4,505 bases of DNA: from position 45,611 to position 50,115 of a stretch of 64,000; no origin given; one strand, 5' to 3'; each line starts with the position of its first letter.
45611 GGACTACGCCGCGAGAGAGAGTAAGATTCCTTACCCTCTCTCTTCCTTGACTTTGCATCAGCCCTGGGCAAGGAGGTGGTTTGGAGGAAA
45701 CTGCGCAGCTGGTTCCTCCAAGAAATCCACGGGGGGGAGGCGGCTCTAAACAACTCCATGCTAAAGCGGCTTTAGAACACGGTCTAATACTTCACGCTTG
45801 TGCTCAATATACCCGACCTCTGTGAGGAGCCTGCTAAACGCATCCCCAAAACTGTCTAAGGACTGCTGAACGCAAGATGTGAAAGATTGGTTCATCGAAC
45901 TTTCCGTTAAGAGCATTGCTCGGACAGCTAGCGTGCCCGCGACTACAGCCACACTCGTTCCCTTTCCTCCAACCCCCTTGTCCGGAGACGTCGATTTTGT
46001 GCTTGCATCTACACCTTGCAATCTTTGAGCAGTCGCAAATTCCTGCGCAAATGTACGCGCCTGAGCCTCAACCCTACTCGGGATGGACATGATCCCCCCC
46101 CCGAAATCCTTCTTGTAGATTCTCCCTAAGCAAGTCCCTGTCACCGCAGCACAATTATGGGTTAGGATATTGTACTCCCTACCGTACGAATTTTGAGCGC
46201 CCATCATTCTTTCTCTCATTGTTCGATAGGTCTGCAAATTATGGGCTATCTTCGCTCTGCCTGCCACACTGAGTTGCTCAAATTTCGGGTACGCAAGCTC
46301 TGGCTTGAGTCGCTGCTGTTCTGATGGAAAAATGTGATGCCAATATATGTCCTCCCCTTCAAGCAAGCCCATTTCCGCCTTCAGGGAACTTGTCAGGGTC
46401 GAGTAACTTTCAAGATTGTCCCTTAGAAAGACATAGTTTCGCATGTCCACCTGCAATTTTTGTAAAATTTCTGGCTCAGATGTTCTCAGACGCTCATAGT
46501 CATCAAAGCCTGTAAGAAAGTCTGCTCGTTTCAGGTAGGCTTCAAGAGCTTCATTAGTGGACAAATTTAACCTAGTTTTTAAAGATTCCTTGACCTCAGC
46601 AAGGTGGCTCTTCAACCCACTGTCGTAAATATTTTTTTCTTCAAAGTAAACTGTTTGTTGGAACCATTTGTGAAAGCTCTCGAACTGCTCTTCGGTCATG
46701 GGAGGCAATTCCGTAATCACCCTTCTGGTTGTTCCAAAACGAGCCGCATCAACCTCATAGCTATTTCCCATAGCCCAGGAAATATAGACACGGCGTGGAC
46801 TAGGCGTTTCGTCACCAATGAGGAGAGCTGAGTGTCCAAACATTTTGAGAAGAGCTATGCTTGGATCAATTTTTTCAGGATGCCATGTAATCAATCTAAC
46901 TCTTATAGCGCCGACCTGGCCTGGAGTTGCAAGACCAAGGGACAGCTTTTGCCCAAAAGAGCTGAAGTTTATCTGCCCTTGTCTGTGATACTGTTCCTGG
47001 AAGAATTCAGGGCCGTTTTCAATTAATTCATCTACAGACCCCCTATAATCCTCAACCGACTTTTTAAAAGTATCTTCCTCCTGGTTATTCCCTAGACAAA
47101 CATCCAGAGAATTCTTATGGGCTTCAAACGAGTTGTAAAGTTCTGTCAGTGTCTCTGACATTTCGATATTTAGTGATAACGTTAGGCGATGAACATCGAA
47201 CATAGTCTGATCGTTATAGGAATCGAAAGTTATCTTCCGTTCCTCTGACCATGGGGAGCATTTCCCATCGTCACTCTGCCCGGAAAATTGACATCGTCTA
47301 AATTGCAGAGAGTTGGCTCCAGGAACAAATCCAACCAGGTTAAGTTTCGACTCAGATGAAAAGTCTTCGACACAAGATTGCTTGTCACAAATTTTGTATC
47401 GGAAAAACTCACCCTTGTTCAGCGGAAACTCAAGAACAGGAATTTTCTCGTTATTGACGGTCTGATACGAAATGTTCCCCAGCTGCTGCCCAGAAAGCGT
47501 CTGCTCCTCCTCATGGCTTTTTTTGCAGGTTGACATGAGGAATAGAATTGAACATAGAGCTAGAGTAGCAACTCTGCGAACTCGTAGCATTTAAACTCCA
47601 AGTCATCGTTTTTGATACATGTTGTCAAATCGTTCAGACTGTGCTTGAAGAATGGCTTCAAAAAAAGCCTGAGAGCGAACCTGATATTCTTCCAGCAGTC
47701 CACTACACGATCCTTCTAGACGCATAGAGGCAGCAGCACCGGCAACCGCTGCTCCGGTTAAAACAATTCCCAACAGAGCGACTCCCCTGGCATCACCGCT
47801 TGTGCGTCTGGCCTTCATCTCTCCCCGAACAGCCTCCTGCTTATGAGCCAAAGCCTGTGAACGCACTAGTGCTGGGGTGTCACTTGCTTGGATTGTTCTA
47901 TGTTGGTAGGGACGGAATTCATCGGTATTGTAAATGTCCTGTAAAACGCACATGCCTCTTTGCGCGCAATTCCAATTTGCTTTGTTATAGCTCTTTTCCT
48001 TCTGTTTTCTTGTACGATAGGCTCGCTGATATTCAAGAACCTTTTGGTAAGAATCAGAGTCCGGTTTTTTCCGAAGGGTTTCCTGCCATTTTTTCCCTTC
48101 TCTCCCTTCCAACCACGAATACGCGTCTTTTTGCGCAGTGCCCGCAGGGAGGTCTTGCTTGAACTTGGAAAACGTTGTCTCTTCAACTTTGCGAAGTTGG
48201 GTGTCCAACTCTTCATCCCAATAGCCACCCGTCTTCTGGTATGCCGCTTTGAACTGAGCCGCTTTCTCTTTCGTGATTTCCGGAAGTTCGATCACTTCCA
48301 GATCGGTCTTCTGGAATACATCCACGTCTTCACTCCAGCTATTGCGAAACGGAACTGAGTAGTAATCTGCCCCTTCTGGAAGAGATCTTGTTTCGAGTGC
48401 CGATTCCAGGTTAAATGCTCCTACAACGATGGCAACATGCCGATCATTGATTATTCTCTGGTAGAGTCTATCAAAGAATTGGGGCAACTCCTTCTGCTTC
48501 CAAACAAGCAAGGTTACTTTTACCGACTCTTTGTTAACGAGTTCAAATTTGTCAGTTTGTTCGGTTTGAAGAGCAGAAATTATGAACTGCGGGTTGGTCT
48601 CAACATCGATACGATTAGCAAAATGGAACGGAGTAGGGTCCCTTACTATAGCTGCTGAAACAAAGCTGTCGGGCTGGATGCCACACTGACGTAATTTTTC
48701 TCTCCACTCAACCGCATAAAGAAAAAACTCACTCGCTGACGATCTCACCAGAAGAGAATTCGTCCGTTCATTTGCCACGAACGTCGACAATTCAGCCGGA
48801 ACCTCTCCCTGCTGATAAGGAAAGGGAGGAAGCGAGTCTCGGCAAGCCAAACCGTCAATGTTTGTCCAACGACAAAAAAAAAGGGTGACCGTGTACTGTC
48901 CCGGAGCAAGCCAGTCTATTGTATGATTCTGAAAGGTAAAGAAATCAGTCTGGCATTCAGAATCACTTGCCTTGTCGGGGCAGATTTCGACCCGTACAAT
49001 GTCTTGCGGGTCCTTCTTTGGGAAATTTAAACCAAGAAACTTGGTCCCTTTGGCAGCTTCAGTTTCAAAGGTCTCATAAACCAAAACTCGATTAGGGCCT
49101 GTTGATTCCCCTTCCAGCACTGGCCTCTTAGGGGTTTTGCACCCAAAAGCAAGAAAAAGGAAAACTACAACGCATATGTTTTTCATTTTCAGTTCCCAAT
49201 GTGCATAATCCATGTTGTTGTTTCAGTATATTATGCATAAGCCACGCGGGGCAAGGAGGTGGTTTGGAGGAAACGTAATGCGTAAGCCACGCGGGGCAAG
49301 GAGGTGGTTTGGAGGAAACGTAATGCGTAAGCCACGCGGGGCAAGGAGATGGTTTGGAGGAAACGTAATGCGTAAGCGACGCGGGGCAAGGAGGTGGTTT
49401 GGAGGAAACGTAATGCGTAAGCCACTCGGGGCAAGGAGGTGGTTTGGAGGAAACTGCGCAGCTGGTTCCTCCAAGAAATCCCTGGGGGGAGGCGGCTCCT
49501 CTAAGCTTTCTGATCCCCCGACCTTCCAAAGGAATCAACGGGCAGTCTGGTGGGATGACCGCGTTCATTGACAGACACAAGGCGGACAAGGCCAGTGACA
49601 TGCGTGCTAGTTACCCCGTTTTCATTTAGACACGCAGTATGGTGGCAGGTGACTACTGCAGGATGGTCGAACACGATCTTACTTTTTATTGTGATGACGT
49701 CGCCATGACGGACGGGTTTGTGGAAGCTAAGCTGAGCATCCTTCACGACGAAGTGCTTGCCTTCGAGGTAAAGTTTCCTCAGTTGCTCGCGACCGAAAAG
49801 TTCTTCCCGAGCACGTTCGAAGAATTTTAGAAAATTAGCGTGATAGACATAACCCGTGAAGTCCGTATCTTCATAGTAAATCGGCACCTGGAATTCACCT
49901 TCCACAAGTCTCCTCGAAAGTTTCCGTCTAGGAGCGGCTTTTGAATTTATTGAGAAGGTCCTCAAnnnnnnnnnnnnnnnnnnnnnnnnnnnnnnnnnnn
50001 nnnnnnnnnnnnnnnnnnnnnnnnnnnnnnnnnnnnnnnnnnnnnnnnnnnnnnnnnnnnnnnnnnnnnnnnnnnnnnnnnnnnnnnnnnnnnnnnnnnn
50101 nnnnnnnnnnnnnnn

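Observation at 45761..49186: Tandem paralogous lipoproteins with a conserved His...Asn-Cys dyad (permuted papain/LRAT/PPPDE/DUF4105-like?)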

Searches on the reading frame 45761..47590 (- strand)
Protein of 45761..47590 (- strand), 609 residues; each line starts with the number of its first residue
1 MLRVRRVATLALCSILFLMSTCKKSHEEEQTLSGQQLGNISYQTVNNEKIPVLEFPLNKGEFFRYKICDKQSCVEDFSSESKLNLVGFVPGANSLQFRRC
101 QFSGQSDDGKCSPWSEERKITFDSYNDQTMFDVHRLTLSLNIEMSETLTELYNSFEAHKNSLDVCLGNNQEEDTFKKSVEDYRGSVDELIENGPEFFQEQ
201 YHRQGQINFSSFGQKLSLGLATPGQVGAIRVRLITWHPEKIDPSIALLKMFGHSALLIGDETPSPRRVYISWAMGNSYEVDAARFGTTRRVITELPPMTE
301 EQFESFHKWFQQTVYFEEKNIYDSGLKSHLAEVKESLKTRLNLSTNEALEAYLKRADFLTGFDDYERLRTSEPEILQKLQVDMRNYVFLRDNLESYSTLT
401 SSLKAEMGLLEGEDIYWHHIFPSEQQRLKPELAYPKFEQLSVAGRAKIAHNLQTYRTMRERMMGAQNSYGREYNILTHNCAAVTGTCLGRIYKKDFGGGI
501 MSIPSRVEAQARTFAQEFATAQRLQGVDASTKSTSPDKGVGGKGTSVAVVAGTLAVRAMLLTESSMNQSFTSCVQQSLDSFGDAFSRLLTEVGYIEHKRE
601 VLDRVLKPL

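Call 4: search_protein_families(library=pfam, proteins=[window:45761-47590:-], max_evalue=10)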
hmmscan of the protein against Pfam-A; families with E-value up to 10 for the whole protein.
window:45761-47590:- (609 aa): 0 families

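Call 5: search_protein_families(library=ncbifam, proteins=[window:45761-47590:-], max_evalue=10)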
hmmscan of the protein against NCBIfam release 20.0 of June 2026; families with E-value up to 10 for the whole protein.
window:45761-47590:- (609 aa): 0 families

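Call 6: find_homologous_proteins(query=window:45761-47590:-, max_evalue=0.001)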
Query window:45761-47590:- (609 aa): 1 proteins with E <= 0.001 among 8000 candidates.
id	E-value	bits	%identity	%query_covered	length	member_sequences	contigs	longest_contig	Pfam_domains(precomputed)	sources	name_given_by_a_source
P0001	0.0e+0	1385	100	100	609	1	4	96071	-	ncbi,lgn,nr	ncbi:MAG: hypothetical protein HYW48_08115 [Deltaproteobacteria bacterium]|nr:hypothetical protein [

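Call 9: search_solved_structures(query=window:45761-47590:-, max_evalue=10)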
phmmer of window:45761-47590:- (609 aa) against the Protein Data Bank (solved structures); distinct sequences matched with E-value up to 10: 0.

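Call 17: find_encoding_contigs(protein=P0001, flank=10000, max_places=6)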
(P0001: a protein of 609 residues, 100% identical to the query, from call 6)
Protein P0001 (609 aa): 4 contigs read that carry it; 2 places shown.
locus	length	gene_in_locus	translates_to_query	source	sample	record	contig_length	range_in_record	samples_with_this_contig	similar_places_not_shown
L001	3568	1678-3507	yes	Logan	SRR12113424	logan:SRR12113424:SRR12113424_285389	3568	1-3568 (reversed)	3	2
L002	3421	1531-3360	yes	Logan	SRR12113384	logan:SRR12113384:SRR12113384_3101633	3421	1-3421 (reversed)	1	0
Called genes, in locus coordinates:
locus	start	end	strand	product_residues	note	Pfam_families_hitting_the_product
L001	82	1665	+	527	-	-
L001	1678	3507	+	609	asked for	-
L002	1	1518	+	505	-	?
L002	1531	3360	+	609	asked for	-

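Call 26: search_protein_families(library=padloc, proteins=[window:45761-47590:-], max_evalue=1)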
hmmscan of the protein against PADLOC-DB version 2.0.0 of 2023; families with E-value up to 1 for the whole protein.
window:45761-47590:- (609 aa): 1 family
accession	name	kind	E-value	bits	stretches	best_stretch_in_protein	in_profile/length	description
PDLC00752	Effector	-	0.017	12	1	316-370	145-199/508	Endonuclease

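Call 27: search_protein_families(library=phrogs, proteins=[window:45761-47590:-], max_evalue=1)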
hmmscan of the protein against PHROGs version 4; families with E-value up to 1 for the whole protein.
window:45761-47590:- (609 aa): 0 families

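Call 32: search_protein_families(library=pfam, alignment_id=A4, max_evalue=1)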
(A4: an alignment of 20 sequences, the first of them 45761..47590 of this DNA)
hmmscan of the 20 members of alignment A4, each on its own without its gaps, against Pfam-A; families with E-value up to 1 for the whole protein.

A. member 1, window:45761-47590:- (609 aa): 0 families

B. families by the number of members that match (of 20 scanned): 21 families
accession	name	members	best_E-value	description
PF13387.12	Lnb_N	2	0.0017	Lnb N-terminal periplasmic domain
PF05903.20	Peptidase_C97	1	0.0018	PPPDE putative peptidase domain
PF04691.17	ApoC-I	1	0.0069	Apolipoprotein C-I (ApoC-1)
PF01425.27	Amidase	1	0.0071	Amidase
PF14282.11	FlxA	1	0.0071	FlxA-like protein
PF24421.1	Ig_J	1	0.0099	Tip attachment protein J, Ig-like domain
PF06148.17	COG2_N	1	0.013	COG2 N-terminal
PF05478.16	Prominin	1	0.023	Prominin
PF23407.1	WD40_Apc4_C_fungal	1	0.033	Apc4 WD40 domain C-terminal half, fungal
PF04360.17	Serglycin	1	0.054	Serglycin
PF20130.4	DUF6520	1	0.065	Family of unknown function (DUF6520)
PF07495.19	Y_Y_Y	1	0.073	Y_Y_Y domain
PF20651.3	EXOC6_Sec15_N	1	0.11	Exocyst complex component EXOC6/Sec15, N-terminal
PF05608.18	RTE1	1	0.12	RTE1-like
PF13080.11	DUF3926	1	0.14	Protein of unknown function (DUF3926)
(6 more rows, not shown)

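Call 33: find_homologous_proteins(query=A4, max_evalue=0.001)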
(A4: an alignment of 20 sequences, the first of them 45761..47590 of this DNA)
Query A4 (20 sequences) (609 aa, profile of the alignment): 1 proteins with E <= 0.001 among 8000 candidates.
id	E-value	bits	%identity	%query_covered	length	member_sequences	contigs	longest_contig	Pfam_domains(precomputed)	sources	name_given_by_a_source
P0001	1.0e-149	518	100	100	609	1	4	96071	-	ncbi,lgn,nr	ncbi:MAG: hypothetical protein HYW48_08115 [Deltaproteobacteria bacterium]|nr:hypothetical protein [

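Call 61: predict_structure(alignment_id=A4)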
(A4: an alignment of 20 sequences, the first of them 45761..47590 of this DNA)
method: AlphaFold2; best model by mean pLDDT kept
length: 609 residues; sequences in the alignment: 20
mean_pLDDT: 75.1   pTM: 0.46
mean pLDDT of the five models: 75.1, 73.9, 73.4, 72.2, 71.2
residues with pLDDT >= 90: 132; 70-90: 295; 50-70: 104; < 50: 78
segments of 3 or more residues with pLDDT < 50: 23-34, 207-226, 319-321, 423-425, 467-471, 526-552, 562-564
pLDDT, mean of each block of 10 residues (from residue 1): 72 83 45 57 88 89 93 92 93 93 64 91 90 90 91 92 85 78 85 85 58 33 54 85 63 91 79 80 78 91 88 66 65 84 88 73 77 76 81 85 82 64 50 62 82 77 55 69 93 79 85 84 50 32 39 50 63 83 78 78 69
secondary structure, 60 per line:
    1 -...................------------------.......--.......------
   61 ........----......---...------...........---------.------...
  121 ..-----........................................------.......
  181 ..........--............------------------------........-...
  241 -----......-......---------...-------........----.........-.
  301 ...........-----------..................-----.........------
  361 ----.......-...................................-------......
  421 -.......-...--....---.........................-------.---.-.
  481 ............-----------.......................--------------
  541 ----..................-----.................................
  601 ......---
elements in order: H2-20 E39-45 E48-54 E61-68 E73-78 E82-84 E91-101 E118-122 H128-167 H174-190 H193-204 E229-236 H246-251 E253-258 E268-270 H278-285 E290-298 H300-311 H323-340 H346-354 H365-371 H373-407 H415-420 H422-428 H435-438 H442-466 H480-492 H504-526 H545-562 H568-606

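Call 64: fold_search(model_id=the predicted structure, library=pdb)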
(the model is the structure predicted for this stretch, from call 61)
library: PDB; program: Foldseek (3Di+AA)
matches with E <= 10: 690; with E <= 0.001: 0
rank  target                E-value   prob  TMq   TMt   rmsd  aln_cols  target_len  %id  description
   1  7y8h_A                1.1e-02  1.00  0.12  0.63   4.0        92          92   14  Crystal structure of sDscam FNIII1 domain, isoform alpha7 (released 2023-05-24)
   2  3npz_C                1.8e-02  1.00  0.12  0.33   3.8        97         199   13  Prolactin Receptor (PRLR) Complexed with the Natural Hormone (PRL) (released 2010-10-06)
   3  5uv8_A                1.8e-02  1.00  0.11  0.24   4.1        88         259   12  Interleukin-3 Receptor Complex (released 2018-02-07)
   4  4qqv_D                2.3e-02  1.00  0.13  0.23   4.1       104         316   17  Extracellular domains of mouse IL-3 beta receptor (released 2014-09-03)
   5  4qqv_A                2.6e-02  1.00  0.13  0.19   4.3       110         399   17  Extracellular domains of mouse IL-3 beta receptor (released 2014-09-03)
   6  4qqv_C                2.9e-02  1.00  0.12  0.18   3.8       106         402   18  Extracellular domains of mouse IL-3 beta receptor (released 2014-09-03)
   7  4qqv_B                3.0e-02  1.00  0.13  0.19   4.5       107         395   18  Extracellular domains of mouse IL-3 beta receptor (released 2014-09-03)
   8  3ew3_B                3.5e-02  1.00  0.12  0.34   3.7       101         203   11  the 1:2 complex between a Nterminal elongated prolactin and the extra cellular domain of the rat prolactin receptor (released 2009-11-03)
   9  3up1_A                3.5e-02  1.00  0.12  0.33   4.0       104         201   15  Crystal structure of the unliganded human interleukin-7 receptor extracellular domain (released 2012-02-08)
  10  2dm4_MODEL_1_A        3.6e-02  1.00  0.11  0.45   5.3        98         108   10  Solution structure of the second fn3 domain of human sorLA/LR11 (released 2006-10-20)
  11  1lqs_R                4.0e-02  1.00  0.12  0.30   5.0       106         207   13  CRYSTAL STRUCTURE OF HUMAN CYTOMEGALOVIRUS IL-10 BOUND TO SOLUBLE HUMAN IL-10R1 (released 2002-07-17)
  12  3npz_B                4.2e-02  1.00  0.12  0.34   3.4       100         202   11  Prolactin Receptor (PRLR) Complexed with the Natural Hormone (PRL) (released 2010-10-06)
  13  4i18_R                5.2e-02  1.00  0.12  0.32   4.7       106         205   13  Crystal structure of human prolactin receptor complexed with Fab fragment (released 2013-11-20)
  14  5uwc_G                5.4e-02  1.00  0.11  0.25   4.1        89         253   12  Cytokine-receptor complex (released 2018-02-07)
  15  6p67_I                5.4e-02  1.00  0.12  0.33   4.5       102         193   13  Crystal Structure of a Complex of human IL-7Ralpha with an anti-IL-7Ralpha 2B8 Fab (released 2019-09-04)
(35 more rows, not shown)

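Call 74: find_related_loci(query=A8, collection=genome_contigs, flank=8000)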
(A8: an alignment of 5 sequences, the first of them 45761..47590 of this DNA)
Query A8 (609 aa) in genome_contigs; peptide patterns used: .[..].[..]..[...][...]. (x = any residue, [..] = any of these).
11 stretches matched a pattern; 1 encode a relative of the query (tblastn E <= 1e-3); 1 distinct loci.
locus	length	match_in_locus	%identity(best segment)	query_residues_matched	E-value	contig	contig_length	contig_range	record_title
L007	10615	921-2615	23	15-601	7e-28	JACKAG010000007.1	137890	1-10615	MAG: Deltaproteobacteria bacterium isolate HK-STAS-BDEL_B-1 HK-STAS-BDEL_B-1_7, whole genome shotgun sequence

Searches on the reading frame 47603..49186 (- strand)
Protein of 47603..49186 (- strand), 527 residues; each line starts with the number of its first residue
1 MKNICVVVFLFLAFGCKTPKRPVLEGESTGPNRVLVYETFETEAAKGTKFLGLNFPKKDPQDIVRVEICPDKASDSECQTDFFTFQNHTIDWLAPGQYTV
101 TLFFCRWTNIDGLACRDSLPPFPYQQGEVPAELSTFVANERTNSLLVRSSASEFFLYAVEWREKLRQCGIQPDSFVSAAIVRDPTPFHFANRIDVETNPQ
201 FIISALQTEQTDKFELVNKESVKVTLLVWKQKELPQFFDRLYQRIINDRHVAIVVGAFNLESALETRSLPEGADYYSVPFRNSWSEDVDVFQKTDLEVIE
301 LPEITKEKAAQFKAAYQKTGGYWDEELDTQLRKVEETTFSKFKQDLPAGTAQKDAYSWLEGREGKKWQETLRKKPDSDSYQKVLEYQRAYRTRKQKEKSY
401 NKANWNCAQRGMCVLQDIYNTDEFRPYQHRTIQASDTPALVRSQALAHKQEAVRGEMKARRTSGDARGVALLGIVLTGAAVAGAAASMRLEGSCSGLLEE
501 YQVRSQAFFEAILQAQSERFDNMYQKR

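Call 4: search_protein_families(library=pfam, proteins=[window:47603-49186:-], max_evalue=10)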
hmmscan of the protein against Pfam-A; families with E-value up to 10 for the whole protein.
window:47603-49186:- (527 aa): 0 families

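Call 5: search_protein_families(library=ncbifam, proteins=[window:47603-49186:-], max_evalue=10)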
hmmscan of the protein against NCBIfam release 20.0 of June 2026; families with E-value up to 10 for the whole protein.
window:47603-49186:- (527 aa): 0 families

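Call 7: find_homologous_proteins(query=window:47603-49186:-, max_evalue=0.001)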
Query window:47603-49186:- (527 aa): 1 proteins with E <= 0.001 among 8000 candidates.
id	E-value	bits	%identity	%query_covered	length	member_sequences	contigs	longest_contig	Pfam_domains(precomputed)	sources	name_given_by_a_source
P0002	0.0e+0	1210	100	100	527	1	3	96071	-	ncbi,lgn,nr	ncbi:MAG: hypothetical protein HYW48_08120 [Deltaproteobacteria bacterium]|nr:hypothetical protein [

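Call 10: search_solved_structures(query=window:47603-49186:-, max_evalue=10)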
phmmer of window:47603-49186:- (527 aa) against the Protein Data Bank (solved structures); distinct sequences matched with E-value up to 10: 5.
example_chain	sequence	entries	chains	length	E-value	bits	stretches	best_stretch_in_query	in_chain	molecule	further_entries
8yxw_A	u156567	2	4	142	0.68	11.7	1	348-440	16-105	Activating signal cointegrator 1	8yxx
8yew_A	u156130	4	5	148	0.73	11.6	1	348-440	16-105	Activating signal cointegrator 1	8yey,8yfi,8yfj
2e5o_A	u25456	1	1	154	0.81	11.4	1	348-440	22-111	Activating signal cointegrator 1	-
3os6_A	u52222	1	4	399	0.96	11.2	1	424-471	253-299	Isochorismate synthase DhbC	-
9kyk_A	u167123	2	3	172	1.1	11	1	348-440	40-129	Activating signal cointegrator 1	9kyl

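Call 26: search_protein_families(library=padloc, proteins=[window:47603-49186:-], max_evalue=1)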
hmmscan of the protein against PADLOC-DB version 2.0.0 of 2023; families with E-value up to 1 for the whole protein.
window:47603-49186:- (527 aa): 0 families

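Call 27: search_protein_families(library=phrogs, proteins=[window:47603-49186:-], max_evalue=1)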
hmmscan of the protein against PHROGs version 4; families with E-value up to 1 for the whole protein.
window:47603-49186:- (527 aa): 1 family
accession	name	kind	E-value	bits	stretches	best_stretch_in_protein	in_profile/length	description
phrog_5874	-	connector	0.067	14.3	1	445-498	11-66/68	head closure Hc1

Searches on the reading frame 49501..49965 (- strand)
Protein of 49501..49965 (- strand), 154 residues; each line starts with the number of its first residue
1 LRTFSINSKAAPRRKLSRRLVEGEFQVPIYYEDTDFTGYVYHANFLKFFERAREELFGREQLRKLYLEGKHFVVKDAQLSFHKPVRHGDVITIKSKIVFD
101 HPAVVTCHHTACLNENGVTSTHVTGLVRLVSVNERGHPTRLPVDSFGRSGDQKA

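Call 21: search_protein_families(library=pfam, proteins=[window:49501-49965:-], max_evalue=0.001)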
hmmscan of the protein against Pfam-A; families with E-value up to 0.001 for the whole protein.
window:49501-49965:- (154 aa): 2 families
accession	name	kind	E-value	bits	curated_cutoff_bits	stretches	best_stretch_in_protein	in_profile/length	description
PF13279.12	4HBT_2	-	5.2e-09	37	25.5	1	32-133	4-105/122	Thioesterase-like superfamily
PF03061.28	4HBT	-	7e-09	36.3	20.6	1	38-98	2-57/79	Thioesterase superfamily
